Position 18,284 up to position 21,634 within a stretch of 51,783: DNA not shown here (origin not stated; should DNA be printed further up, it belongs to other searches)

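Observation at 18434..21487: Single 1017 aa ORF fusing C5-cytosine methyltransferase, ParB-like domain and RusA-like domain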

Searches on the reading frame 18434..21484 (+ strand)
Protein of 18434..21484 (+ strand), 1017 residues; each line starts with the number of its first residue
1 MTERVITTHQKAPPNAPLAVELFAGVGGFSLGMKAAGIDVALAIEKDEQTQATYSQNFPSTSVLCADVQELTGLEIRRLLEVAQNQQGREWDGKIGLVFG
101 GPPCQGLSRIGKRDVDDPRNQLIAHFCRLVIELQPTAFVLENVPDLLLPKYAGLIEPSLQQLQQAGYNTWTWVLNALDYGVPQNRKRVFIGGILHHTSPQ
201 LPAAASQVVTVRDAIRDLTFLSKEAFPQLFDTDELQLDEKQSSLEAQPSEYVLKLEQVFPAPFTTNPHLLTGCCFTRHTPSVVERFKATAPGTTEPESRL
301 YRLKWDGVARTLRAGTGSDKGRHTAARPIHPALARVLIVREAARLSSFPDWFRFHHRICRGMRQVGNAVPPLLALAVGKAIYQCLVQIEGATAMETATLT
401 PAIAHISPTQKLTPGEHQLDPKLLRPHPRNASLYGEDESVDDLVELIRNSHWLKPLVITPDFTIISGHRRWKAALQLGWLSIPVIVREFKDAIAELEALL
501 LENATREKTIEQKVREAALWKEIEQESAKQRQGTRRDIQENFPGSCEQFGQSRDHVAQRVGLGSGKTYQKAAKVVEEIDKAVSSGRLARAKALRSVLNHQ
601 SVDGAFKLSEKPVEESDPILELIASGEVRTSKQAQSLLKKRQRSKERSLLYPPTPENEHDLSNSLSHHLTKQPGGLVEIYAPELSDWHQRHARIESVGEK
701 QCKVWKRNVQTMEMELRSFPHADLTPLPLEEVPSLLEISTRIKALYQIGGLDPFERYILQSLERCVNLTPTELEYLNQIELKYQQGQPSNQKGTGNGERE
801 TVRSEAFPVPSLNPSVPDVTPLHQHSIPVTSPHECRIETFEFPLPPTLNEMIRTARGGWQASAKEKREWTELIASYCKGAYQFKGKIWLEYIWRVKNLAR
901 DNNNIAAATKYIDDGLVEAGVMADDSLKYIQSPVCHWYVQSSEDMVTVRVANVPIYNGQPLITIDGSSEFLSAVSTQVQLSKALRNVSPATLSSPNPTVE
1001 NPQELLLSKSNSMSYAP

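Call 3: search_protein_families(library=pfam, proteins=[window:18434-21484:+], max_evalue=1)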
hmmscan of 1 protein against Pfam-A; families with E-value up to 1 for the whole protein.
window:18434-21484:+ (1017 aa): 3 families
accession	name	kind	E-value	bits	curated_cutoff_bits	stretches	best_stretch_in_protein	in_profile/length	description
PF00145.23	DNA_methylase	-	2.1e-59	202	22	1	20-382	4-323/324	C-5 cytosine-specific DNA methylase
PF02195.25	ParB_N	-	2.4e-11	44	26.3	1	428-503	15-93/95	ParB N-terminal domain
PF25409.1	PH_33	-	0.18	12.1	23.8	1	628-664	63-97/141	Fungal PH-like domain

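Call 4: search_protein_families(library=ncbifam, proteins=[window:18434-21484:+], max_evalue=1)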
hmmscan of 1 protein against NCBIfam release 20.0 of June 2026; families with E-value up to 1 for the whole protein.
window:18434-21484:+ (1017 aa): 8 families
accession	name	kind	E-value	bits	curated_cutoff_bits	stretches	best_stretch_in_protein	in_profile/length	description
TIGR00675.1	dcm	superfamily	2.6e-43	148.9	100.65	1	20-381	2-329/329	DNA (cytosine-5-)-methyltransferase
TIGR00180.1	parB_part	domain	2e-14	53.7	58.45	1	418-530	7-122/186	ParB/RepB/Spo0J family partition protein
TIGR04285.1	nucleoid_noc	exception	9.1e-10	38.3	315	1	436-522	22-108/255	nucleoid occlusion protein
TIGR03734.1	PRTRC_parB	hypoth_equivalog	2.1e-06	26.6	278.6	1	433-518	10-102/555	PRTRC system ParB family protein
NF010406.0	PRK13832.1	subfamily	0.003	16.2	640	1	418-524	6-113/578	plasmid partitioning protein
NF007772.0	PRK10458.1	subfamily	0.003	16.2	710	1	19-146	91-231/472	DNA cytosine methylase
TIGR03454.1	partition_RepB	equivalog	0.0086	15.5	201.5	1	418-506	66-158/325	plasmid partitioning protein RepB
NF053625.1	SerKinSerKArch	equivalog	0.0086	15.3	380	1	439-491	34-92/244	ADP-dependent L-serine kinase SerK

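Call 5: search_protein_families(library=phrogs, proteins=[window:18434-21484:+], max_evalue=0.1)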
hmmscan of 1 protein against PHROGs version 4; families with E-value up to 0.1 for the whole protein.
window:18434-21484:+ (1017 aa): 29 families (the best 25 are shown)
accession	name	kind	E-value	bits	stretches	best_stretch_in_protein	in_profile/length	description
phrog_116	-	other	7.1e-72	243.9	1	8-406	199-517/779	DNA methyltransferase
phrog_363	-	other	5e-40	138.6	1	3-390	40-321/327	DNA methyltransferase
phrog_12047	-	DNA, RNA and nucleotide metabolism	3.8e-26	93.3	1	424-581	8-165/301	ParB-like partition nuclease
phrog_1682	-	DNA, RNA and nucleotide metabolism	2e-19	71.1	1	844-950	36-142/387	RusA-like Holliday junction resolvase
phrog_4715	-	DNA, RNA and nucleotide metabolism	3e-18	66.5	1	418-641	149-369/630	ParB-like partition protein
phrog_36001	-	unknown function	4e-14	52.8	2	20-104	21-97/715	-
phrog_620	-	DNA, RNA and nucleotide metabolism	6.8e-11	43.7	1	422-507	15-99/217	ParB-like partition protein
phrog_8071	-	DNA, RNA and nucleotide metabolism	8.5e-11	42.7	1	423-509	14-99/389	ParB-like partition protein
phrog_6218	-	DNA, RNA and nucleotide metabolism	1e-09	39.1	1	417-507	6-100/506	ParB-like partition protein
phrog_930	-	DNA, RNA and nucleotide metabolism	1.5e-09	39.1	1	422-488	13-78/223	ParB-like partition protein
phrog_5999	-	other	2.3e-09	38.2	1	19-116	5-90/109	DNA methyltransferase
phrog_34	-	DNA, RNA and nucleotide metabolism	1.1e-08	36.1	1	839-949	76-190/259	RusA-like Holliday junction resolvase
phrog_23910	-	unknown function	1.5e-08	35.6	1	301-385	13-98/99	-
phrog_498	-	other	5.9e-08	32.7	1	412-508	31-128/633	DNA methyltransferase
phrog_3264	-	DNA, RNA and nucleotide metabolism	9.8e-07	29.7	1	461-507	96-142/337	ParB-like partition protein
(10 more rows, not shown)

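Call 9: find_homologous_proteins(query=window:18434-21484:+, max_evalue=0.00001)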
Query window:18434-21484:+ (1017 aa): 3918 proteins with E <= 0.00001 among 8000 candidates; the best 120 are listed.
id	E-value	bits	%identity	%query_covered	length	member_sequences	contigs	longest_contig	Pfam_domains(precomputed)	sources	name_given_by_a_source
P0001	0.0e+0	2048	90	100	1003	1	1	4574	PF00145.24,PF02195.27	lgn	-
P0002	0.0e+0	1984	86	100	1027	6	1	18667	PF00145.24,PF02195.27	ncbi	ncbi:MAG: DNA (cytosine-5-)-methyltransferase [Cyanobacteriota bacterium]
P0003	0.0e+0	1962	86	100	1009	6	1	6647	PF00145.24,PF02195.27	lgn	-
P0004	0.0e+0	1960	86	100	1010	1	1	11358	PF00145.24,PF02195.27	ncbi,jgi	jgi:DNA (cytosine-5)-methyltransferase 1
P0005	0.0e+0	1927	86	98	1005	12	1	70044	PF00145.24,PF02195.27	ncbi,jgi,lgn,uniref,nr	ncbi:MAG: DNA (cytosine-5-)-methyltransferase [Symplocastrum torsivum CPER-KK1]|jgi:DNA (cytosine-5)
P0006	0.0e+0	1902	86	96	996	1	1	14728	PF00145.24,PF02195.27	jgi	jgi:DNA (cytosine-5)-methyltransferase 1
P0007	0.0e+0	1891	85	96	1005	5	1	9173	PF00145.24,PF02195.27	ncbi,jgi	jgi:DNA (cytosine-5)-methyltransferase 1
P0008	0.0e+0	1785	90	86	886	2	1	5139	PF00145.24,PF02195.27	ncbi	ncbi:MAG TPA: DNA cytosine methyltransferase [Allocoleopsis sp.]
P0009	0.0e+0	1777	86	88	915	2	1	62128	PF00145.24,PF02195.27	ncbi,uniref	ncbi:DNA (cytosine-5-)-methyltransferase, partial [Microcoleus sp. FACHB-831]|uniref:DNA (cytosine-5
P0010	0.0e+0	1672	87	83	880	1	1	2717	PF00145.24,PF02195.27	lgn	-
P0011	0.0e+0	1651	90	79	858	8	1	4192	PF00145.24,PF02195.27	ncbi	ncbi:MAG TPA: DNA (cytosine-5-)-methyltransferase [Stenomitos sp.]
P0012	0.0e+0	1582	84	82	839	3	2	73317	PF00145.24,PF02195.27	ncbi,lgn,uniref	ncbi:DNA (cytosine-5-)-methyltransferase [Trichocoleus sp. Lan]|uniref:DNA (cytosine-5-)-methyltrans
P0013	0.0e+0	1577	91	75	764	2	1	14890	PF00145.24,PF02195.27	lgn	-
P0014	0.0e+0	1446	88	71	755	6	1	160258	PF00145.24,PF02195.27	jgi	jgi:DNA (cytosine-5)-methyltransferase 1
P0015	1.6e-230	786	51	76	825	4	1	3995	PF00145.24,PF02195.27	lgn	-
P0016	3.2e-227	775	50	76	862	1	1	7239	PF00145.24,PF02195.27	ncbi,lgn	-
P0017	6.4e-107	377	48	41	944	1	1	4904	PF00145.24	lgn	-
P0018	2.3e-104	368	48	36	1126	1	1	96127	PF00145.24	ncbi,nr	ncbi:MAG: DNA (cytosine-5-)-methyltransferase [Symploca sp. SIO2E9]|nr:DNA (cytosine-5-)-methyltrans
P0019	1.4e-103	366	49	36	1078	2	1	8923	PF00145.24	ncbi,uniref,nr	ncbi:MAG: DNA (cytosine-5-)-methyltransferase [Symploca sp. SIO1C4]|uniref:DNA (cytosine-5-)-methylt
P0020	8.6e-95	337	50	37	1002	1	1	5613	PF00145.24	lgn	-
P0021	6.2e-94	334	50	36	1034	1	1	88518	PF00145.24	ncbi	ncbi:MAG TPA: DNA (cytosine-5-)-methyltransferase [Leptolyngbyaceae cyanobacterium]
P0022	2.2e-92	329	47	38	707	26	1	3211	PF00145.24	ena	-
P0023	6.5e-89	317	45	36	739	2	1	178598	PF00145.24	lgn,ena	-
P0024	1.1e-84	303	44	37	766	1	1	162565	PF00145.24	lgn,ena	-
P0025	4.7e-84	301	50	34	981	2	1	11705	PF00145.24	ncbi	ncbi:DNA (cytosine-5-)-methyltransferase, partial [Planktothrix sp. FACHB-1355]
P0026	9.7e-83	297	43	36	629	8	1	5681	PF00145.24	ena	-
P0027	1.1e-82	297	44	36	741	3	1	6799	PF00145.24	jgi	jgi:DNA (cytosine-5)-methyltransferase 1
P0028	2.5e-82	295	43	36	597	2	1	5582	PF00145.24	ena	-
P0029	3.8e-82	295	43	36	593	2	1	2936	PF00145.24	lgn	-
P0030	2.5e-81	292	42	36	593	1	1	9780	PF00145.24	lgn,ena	-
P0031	1.1e-80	290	43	36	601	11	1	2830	PF00145.24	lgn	-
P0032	1.7e-80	289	42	36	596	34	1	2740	PF00145.24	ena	-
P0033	2.2e-80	289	43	36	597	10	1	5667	PF00145.24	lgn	-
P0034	2.5e-80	289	42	36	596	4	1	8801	PF00145.24,PF09445.17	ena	-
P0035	3.3e-80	288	40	40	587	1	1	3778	PF00145.24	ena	-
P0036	3.5e-80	288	43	36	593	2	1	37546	PF00145.24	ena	-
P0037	3.6e-80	288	40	40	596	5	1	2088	PF00145.24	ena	-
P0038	7.1e-80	287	42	36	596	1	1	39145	PF00145.24,PF09445.17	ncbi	-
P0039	1.1e-79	287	41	36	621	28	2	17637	PF00145.24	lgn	-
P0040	1.3e-79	286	43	37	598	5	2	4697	PF00145.24,PF03852.22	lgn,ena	-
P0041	1.2e-78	283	42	36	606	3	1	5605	PF00145.24,PF09445.17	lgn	-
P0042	1.3e-78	283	44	36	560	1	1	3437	PF00145.24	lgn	-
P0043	1.5e-78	283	42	36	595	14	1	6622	PF00145.24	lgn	-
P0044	1.9e-78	283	41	36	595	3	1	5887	PF00145.24,PF09445.17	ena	-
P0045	3.3e-78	282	42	36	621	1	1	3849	PF00145.24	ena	-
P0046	4.7e-78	281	41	36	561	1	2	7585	PF00145.24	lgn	-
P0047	1.6e-77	279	42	36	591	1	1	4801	PF00145.24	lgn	-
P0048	2.5e-77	279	42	36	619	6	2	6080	PF00145.24,PF09445.17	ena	-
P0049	4.2e-77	278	40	38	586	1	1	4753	PF00145.24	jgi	jgi:DNA (cytosine-5)-methyltransferase 1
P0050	6.4e-77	278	42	36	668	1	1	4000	PF00145.24,PF09445.17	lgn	-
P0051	4.7e-76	275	33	36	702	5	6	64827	PF13847.13,PF05175.21,PF00145.24,PF09445.17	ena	-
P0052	1.1e-75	273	41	41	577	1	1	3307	PF00145.24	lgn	-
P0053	1.2e-75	273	42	36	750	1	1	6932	PF00145.24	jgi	jgi:DNA (cytosine-5)-methyltransferase 1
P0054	1.5e-75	273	40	38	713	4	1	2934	PF00145.24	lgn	-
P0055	2.2e-75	272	42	37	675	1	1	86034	PF00145.24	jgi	jgi:DNA (cytosine-5)-methyltransferase 1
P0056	2.3e-75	272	42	37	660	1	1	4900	PF00145.24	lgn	-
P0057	2.5e-75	272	42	36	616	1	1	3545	PF00145.24,PF09445.17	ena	-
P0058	3.2e-75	272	41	36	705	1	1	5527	PF00145.24,PF09445.17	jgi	jgi:DNA (cytosine-5)-methyltransferase 1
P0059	3.8e-75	272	44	36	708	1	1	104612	PF00145.24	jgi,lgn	jgi:DNA (cytosine-5)-methyltransferase 1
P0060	4.6e-75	271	43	36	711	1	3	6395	PF00145.24,PF09445.17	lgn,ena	-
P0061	8.7e-75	270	42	36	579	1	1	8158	PF00145.24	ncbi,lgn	-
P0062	9.0e-75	270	41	37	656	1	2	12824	PF00145.24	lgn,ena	-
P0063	1.4e-74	270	37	43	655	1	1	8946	PF00145.24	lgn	-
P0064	2.6e-74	269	29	36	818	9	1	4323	PF00145.24,PF01381.29,PF09445.17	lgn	-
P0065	2.8e-74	269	42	36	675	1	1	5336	PF00145.24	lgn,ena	-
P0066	4.9e-74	268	43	36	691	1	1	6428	PF00145.24,PF09445.17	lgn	-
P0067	5.0e-74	268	33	38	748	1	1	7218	PF00145.24,PF09445.17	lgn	-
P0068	9.8e-74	267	38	43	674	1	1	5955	PF00145.24,PF09445.17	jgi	jgi:DNA (cytosine-5)-methyltransferase 1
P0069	1.1e-73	267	39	36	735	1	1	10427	PF00145.24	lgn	-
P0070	1.8e-73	266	41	36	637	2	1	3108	PF00145.24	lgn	-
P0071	3.3e-73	265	39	36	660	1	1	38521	PF00145.24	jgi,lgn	-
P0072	3.5e-73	265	42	36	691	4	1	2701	PF00145.24,PF09445.17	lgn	-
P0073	3.7e-73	265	41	36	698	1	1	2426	PF00145.24,PF09445.17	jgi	jgi:DNA (cytosine-5)-methyltransferase 1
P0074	4.1e-73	265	41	39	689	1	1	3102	PF00145.24,PF09445.17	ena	-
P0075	4.1e-73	265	33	36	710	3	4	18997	PF00145.24,PF09445.17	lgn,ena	-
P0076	8.0e-73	264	33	36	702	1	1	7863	PF05175.21,PF00145.24,PF09445.17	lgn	-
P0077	2.9e-72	262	31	39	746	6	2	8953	PF00145.24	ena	-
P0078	4.0e-72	262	42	36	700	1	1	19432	PF00145.24,PF09445.17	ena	-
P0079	5.3e-72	261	32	38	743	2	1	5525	PF00145.24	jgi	jgi:DNA (cytosine-5)-methyltransferase 1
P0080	5.9e-72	261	39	39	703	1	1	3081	PF00145.24,PF09445.17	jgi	jgi:DNA (cytosine-5)-methyltransferase 1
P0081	6.7e-72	261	32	38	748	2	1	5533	PF00145.24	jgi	jgi:DNA (cytosine-5)-methyltransferase 1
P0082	1.2e-71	260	31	36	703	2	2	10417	PF05175.21,PF00145.24,PF09445.17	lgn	-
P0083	1.6e-71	260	34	36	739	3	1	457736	PF00145.24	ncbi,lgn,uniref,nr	ncbi:DNA cytosine methyltransferase [Mesorhizobium sp. ESP7-2]|uniref:DNA cytosine methyltransferase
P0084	6.8e-71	258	37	43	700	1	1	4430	PF00145.24,PF09445.17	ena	-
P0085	7.2e-71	257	29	45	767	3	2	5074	PF00145.24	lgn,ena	-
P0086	7.2e-71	257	41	36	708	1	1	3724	PF00145.24,PF09445.17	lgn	-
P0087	7.7e-71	257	32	37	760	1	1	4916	PF00145.24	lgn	-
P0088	8.4e-71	257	40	38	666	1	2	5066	PF00145.24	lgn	-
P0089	1.2e-70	257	33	36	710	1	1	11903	PF13847.13,PF05175.21,PF00145.24,PF13649.13,PF09445.17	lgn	-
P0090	1.5e-70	256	40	36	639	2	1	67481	PF00145.24,PF09445.17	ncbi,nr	ncbi:MAG: DNA cytosine methyltransferase [Deltaproteobacteria bacterium]|nr:DNA cytosine methyltrans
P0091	1.9e-70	256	33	36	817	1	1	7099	PF00145.24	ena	-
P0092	2.0e-70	256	41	36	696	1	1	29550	PF00145.24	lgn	-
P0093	2.4e-70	256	30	36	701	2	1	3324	PF13847.13,PF05175.21,PF00145.24,PF09445.17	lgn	-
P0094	2.8e-70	256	31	41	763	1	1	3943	PF00145.24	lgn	-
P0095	3.9e-70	255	34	35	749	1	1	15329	PF00145.24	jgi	jgi:DNA (cytosine-5)-methyltransferase 1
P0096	4.5e-70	255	39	38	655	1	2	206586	PF00145.24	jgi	jgi:DNA (cytosine-5)-methyltransferase 1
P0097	7.0e-70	254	31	36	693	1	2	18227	PF13847.13,PF06325.20,PF05175.21,PF00145.24,PF13649.13,PF09445.17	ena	-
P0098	1.1e-69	254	30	36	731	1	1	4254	PF00145.24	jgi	jgi:DNA (cytosine-5)-methyltransferase 1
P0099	1.6e-69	253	39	37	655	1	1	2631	PF00145.24,PF09445.17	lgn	-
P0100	2.3e-69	253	31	36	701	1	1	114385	PF00145.24,PF09445.17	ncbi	-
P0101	2.3e-69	252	31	36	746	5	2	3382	PF00145.24,PF09445.17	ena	-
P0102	2.5e-69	252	41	36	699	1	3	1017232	PF00145.24,PF09445.17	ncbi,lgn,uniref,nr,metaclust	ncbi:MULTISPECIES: DNA cytosine methyltransferase [Cohnella]|uniref:DNA cytosine methyltransferase n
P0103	2.7e-69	252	39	40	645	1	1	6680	PF00145.24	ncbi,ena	-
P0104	3.7e-69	252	40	36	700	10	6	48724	PF00145.24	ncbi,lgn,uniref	ncbi:DNA cytosine methyltransferase [Brevibacillus borstelensis]|uniref:DNA cytosine methyltransfera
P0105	3.8e-69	252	39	38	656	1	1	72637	PF00145.24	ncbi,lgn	-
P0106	3.8e-69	252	41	36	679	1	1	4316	PF00145.24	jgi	jgi:DNA (cytosine-5)-methyltransferase 1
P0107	4.1e-69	252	31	38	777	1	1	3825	PF00145.24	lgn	-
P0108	4.4e-69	252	40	38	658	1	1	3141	PF00145.24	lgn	-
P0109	6.2e-69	251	34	36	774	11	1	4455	PF00145.24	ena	-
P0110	6.7e-69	251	30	37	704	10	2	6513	PF05175.21,PF00145.24,PF09445.17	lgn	-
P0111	7.8e-69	251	33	38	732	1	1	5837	PF00145.24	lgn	-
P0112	1.1e-68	250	32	36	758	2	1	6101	PF00145.24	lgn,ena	-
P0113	1.2e-68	250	31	38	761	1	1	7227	PF00145.24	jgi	jgi:DNA (cytosine-5)-methyltransferase 1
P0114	1.3e-68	250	32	36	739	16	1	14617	PF00145.24,PF09445.17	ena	-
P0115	1.6e-68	250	33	36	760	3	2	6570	PF00145.24,PF09445.17,PF01728.26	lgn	-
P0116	2.0e-68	249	40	36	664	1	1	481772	PF00145.24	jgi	jgi:DNA (cytosine-5)-methyltransferase 1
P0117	2.1e-68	249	32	36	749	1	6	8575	PF05175.21,PF00145.24,PF09445.17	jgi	jgi:DNA (cytosine-5)-methyltransferase 1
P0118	2.2e-68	249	38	37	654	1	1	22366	PF00145.24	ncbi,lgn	-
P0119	3.5e-68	249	40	36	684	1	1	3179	PF00145.24,PF09445.17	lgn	-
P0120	4.6e-68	248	40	36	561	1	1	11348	PF00145.24,PF09445.17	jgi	jgi:DNA (cytosine-5)-methyltransferase 1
